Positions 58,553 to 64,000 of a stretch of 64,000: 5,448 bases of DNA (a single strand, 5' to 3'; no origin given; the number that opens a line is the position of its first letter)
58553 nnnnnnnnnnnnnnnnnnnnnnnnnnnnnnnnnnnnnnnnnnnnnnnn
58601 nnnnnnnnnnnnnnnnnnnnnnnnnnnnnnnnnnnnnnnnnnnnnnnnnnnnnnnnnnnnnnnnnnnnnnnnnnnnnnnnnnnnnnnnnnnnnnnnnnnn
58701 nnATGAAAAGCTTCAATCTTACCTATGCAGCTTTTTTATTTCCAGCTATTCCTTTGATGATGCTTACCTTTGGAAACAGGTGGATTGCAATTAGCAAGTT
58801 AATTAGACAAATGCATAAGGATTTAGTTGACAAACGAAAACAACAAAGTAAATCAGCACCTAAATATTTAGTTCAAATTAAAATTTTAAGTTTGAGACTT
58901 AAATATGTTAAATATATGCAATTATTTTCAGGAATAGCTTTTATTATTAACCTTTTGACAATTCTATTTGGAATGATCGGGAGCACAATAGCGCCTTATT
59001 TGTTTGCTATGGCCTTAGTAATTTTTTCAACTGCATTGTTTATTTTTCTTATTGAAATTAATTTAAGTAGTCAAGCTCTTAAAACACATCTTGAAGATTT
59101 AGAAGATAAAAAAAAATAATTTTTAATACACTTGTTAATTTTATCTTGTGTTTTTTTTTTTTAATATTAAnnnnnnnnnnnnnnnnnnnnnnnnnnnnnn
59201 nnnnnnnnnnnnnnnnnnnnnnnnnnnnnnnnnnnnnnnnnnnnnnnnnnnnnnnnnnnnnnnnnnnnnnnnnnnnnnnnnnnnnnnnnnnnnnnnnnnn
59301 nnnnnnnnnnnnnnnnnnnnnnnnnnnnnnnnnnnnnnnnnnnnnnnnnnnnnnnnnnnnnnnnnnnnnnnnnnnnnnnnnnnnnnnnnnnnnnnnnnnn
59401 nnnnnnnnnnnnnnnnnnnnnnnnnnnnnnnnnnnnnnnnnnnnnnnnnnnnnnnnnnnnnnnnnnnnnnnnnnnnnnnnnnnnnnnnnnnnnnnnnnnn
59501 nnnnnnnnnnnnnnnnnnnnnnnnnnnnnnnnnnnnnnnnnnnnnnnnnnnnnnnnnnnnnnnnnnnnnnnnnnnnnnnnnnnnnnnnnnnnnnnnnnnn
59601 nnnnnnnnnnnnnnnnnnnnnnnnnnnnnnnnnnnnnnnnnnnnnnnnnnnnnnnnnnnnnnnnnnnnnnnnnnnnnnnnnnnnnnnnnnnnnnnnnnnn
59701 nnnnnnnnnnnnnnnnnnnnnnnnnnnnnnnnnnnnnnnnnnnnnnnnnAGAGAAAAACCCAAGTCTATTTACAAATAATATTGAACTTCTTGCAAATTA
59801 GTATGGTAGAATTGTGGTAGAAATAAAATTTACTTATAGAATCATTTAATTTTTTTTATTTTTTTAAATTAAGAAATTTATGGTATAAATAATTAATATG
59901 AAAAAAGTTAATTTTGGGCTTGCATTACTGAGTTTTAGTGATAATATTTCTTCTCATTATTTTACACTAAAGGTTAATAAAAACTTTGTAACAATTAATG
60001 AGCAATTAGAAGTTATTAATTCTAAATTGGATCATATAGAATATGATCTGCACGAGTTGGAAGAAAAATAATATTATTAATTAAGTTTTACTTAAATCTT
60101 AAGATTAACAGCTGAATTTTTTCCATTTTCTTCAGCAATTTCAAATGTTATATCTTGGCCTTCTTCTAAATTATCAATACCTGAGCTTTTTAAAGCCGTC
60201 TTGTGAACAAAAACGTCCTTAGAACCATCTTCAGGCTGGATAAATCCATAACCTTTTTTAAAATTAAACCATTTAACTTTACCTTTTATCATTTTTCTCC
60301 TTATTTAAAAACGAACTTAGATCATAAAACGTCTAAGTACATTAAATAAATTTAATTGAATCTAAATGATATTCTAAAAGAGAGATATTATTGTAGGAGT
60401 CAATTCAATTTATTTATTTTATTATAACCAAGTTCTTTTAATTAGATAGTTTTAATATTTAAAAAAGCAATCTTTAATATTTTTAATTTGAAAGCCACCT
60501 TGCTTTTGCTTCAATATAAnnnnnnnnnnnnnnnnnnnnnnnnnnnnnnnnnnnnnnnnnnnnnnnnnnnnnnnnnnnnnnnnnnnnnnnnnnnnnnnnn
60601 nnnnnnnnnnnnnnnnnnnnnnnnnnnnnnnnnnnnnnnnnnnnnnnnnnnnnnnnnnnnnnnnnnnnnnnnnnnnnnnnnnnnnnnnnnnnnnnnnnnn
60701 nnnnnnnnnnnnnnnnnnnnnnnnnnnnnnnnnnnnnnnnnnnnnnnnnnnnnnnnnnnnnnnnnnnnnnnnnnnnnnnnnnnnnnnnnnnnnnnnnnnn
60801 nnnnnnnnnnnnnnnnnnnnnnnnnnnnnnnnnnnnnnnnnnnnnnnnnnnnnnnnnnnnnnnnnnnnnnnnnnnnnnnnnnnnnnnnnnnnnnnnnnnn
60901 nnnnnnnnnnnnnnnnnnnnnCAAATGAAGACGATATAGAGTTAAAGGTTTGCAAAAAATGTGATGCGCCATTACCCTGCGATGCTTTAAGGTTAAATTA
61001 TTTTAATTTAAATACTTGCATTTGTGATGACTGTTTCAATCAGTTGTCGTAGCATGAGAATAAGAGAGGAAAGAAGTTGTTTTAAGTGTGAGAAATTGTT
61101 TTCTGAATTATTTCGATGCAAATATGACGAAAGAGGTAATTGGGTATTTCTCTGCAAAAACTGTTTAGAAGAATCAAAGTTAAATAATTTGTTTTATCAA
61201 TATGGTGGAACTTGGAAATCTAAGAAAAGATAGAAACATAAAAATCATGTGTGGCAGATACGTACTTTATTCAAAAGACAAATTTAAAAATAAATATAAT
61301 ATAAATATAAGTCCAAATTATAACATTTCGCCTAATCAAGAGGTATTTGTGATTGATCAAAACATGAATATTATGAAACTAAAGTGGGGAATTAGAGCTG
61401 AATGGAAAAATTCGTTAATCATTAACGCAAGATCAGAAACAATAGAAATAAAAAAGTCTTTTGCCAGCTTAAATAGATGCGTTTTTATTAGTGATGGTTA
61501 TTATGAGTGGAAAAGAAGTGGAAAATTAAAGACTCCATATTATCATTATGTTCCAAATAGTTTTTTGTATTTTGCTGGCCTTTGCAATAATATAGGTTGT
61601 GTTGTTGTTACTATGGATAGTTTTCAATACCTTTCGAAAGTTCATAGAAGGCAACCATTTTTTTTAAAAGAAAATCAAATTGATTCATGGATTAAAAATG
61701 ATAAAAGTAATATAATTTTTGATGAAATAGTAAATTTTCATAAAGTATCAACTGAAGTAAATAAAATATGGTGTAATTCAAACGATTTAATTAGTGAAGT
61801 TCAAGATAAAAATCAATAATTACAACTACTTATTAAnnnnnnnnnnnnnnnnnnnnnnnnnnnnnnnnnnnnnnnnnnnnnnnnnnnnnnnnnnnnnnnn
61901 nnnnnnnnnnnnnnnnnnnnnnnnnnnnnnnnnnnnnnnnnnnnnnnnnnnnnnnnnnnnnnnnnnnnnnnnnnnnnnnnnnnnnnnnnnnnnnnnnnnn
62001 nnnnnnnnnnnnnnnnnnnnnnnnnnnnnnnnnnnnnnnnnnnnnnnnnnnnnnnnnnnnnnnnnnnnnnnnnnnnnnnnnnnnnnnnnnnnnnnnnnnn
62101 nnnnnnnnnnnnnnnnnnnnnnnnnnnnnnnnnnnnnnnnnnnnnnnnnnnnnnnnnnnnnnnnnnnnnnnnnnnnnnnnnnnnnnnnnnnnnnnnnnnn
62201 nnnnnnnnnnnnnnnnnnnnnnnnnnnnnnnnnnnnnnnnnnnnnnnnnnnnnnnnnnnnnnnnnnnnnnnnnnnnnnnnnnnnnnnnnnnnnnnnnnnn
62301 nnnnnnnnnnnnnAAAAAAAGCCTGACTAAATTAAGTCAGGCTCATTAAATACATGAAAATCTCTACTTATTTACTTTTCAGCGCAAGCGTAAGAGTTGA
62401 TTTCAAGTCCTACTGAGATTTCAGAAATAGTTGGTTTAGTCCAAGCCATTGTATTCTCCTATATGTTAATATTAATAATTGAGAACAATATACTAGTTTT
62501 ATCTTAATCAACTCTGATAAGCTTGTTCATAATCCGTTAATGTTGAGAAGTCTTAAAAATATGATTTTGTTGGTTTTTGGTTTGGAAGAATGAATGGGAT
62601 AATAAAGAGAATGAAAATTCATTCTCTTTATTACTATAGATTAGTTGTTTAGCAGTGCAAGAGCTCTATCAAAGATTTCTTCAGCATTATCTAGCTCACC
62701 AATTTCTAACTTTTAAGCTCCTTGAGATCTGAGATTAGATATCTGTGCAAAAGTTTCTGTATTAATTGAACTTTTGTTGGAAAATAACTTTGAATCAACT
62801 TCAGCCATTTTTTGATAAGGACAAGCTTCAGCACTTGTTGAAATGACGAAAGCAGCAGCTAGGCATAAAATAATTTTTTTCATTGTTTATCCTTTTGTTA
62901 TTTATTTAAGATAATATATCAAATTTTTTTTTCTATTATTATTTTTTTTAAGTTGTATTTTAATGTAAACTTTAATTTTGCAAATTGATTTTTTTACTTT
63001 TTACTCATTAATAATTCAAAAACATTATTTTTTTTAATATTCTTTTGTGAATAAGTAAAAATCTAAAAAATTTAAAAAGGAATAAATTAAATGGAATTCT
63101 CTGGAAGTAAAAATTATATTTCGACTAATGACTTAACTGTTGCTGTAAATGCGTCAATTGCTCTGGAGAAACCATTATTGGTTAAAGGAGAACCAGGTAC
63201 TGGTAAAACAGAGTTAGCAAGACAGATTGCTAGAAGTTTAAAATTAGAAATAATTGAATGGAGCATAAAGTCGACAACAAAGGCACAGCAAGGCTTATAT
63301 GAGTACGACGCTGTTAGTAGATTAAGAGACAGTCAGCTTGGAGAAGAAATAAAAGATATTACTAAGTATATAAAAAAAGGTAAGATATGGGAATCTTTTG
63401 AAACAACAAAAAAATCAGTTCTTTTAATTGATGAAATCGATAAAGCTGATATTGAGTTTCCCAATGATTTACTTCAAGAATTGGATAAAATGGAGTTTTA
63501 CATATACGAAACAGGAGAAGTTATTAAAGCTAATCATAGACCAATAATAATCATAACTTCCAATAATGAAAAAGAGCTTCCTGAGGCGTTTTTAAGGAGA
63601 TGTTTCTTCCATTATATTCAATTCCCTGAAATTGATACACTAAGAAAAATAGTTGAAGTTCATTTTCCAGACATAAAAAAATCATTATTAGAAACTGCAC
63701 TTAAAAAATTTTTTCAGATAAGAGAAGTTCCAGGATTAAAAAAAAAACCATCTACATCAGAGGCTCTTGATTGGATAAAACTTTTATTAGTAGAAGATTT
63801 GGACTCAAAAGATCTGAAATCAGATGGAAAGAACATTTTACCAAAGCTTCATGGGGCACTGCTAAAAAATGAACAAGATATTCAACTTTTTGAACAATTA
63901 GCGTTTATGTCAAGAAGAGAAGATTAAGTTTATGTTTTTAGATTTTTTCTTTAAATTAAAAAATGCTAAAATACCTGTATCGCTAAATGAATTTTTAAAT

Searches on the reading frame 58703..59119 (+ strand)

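Call 32: search_protein_families(library=pfam, max_evalue=0.001, proteins=[window:58703-59119:+])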
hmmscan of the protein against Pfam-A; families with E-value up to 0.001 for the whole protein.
window:58703-59119:+ (138 aa): 1 family
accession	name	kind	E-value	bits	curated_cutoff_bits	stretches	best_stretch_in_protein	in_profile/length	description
PF11026.13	DUF2721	-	5.5e-24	85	28.3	1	9-127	4-128/129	Protein of unknown function (DUF2721)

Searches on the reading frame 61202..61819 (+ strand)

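Call 32: search_protein_families(library=pfam, max_evalue=0.001, proteins=[window:61202-61819:+])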
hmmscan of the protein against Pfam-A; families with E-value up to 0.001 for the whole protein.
window:61202-61819:+ (205 aa): 1 family
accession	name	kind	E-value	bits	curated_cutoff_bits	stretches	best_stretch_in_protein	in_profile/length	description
PF02586.19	SRAP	-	2.9e-34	118.9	27.1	1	16-188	1-213/214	SOS response associated peptidase (SRAP)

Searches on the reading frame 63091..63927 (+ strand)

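Call 33: search_protein_families(library=pfam, max_evalue=0.001, proteins=[window:63091-63927:+])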
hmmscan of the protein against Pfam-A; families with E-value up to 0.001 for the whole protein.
window:63091-63927:+ (278 aa): 9 families
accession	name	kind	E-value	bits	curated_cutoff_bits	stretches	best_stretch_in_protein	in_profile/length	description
PF00004.35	AAA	-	2.4e-15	57.6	21.2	1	29-178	1-129/131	ATPase family associated with various cellular activities (AAA)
PF07728.20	AAA_5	-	4.6e-15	56.3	22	1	28-171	1-139/139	AAA domain (dynein-related subfamily)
PF07724.20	AAA_2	-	1.2e-11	45.3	27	1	29-166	6-132/166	AAA domain (Cdc48 subfamily)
PF00158.32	Sigma54_activat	-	2.7e-08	34.1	20.2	1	15-180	11-166/168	Sigma-54 interaction domain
PF13401.12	AAA_22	-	1.8e-07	32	27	1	28-132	7-105/130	AAA domain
PF13245.12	AAA_19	-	1.3e-06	29.1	25.1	1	21-133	6-116/134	AAA domain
PF13191.12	AAA_16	-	0.00016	22.7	32.6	0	28-53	26-51/167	AAA ATPase domain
PF20720.3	nSTAND3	-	0.00087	19.5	27.2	0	25-53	16-44/155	Novel STAND NTPase 3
PF13604.12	AAA_30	-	0.00089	19.5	27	0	29-134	21-115/191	AAA domain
